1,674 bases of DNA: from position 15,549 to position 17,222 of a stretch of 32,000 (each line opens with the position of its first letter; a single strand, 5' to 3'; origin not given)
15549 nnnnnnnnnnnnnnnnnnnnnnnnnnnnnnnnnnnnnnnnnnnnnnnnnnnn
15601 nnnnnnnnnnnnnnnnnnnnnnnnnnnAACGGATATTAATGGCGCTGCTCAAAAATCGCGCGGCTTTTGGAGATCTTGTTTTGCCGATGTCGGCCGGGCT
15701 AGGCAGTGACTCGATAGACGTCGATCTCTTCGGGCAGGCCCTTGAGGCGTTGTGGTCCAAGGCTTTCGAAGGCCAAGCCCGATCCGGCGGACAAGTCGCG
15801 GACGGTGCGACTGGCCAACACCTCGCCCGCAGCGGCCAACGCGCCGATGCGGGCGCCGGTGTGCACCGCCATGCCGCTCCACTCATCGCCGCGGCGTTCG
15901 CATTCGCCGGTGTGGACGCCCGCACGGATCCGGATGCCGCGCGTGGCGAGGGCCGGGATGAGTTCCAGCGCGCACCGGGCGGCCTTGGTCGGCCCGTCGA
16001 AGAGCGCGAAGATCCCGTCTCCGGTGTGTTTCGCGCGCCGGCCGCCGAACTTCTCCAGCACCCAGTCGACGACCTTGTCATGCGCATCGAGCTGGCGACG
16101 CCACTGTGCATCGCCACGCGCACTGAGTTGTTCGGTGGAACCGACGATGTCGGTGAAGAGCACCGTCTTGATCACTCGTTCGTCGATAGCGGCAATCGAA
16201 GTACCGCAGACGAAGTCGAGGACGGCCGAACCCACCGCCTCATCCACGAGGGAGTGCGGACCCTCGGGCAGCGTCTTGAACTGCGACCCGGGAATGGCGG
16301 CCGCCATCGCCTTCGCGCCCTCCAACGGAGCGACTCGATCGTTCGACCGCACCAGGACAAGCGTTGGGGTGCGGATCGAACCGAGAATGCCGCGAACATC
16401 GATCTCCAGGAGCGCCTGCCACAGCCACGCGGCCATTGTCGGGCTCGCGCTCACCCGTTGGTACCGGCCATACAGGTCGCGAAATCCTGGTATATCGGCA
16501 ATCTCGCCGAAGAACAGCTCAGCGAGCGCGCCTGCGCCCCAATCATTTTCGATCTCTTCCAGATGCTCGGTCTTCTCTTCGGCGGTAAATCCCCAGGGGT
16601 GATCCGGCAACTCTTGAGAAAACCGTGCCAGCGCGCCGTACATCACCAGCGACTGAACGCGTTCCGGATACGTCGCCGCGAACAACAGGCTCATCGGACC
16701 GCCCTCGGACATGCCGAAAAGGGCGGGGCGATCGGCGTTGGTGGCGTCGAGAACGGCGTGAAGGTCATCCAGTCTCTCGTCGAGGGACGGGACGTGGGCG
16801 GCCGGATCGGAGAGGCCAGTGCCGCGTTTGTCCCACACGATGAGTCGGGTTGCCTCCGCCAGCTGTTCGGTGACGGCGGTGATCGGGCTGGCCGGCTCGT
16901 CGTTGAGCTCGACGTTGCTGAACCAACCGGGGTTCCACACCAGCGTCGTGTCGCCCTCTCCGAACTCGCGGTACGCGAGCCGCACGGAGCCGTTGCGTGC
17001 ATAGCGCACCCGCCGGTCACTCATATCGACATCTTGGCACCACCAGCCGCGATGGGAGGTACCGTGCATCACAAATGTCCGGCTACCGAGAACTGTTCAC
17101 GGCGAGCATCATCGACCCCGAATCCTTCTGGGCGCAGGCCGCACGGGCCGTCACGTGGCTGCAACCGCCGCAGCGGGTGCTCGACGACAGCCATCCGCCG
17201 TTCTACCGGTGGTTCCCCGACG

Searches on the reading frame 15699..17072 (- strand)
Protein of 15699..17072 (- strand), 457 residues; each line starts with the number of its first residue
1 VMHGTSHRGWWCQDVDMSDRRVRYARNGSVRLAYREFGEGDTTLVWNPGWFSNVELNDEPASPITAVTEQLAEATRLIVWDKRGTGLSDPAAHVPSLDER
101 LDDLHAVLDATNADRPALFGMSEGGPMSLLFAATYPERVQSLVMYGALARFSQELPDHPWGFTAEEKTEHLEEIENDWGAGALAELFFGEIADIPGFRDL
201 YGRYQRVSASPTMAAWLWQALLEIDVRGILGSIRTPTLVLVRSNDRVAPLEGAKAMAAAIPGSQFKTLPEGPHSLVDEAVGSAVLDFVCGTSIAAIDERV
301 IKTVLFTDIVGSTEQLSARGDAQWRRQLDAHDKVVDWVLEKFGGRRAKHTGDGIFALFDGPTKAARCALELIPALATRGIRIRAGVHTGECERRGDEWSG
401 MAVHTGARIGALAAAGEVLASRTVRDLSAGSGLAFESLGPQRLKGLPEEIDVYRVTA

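Call 23: search_protein_families(library=pfam, proteins=[window:15699-17072:-], max_evalue=0.001)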
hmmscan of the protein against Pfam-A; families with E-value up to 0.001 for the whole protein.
window:15699-17072:- (457 aa): 4 families
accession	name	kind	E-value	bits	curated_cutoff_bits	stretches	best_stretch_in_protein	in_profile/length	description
PF00561.26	Abhydrolase_1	-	1.4e-16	61.3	25.8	1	65-278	18-243/245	alpha/beta hydrolase fold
PF12146.15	Hydrolase_4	-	6.8e-16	58.7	27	1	76-278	33-237/239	Serine aminopeptidase, S33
PF12697.13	Abhydrolase_6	-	1.9e-07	32.4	26.3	1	66-277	19-208/217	Alpha/beta hydrolase family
PF00211.25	Guanylate_cyc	-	2.3e-06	27.8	21.9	1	303-454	10-180/183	Adenylate and Guanylate cyclase catalytic domain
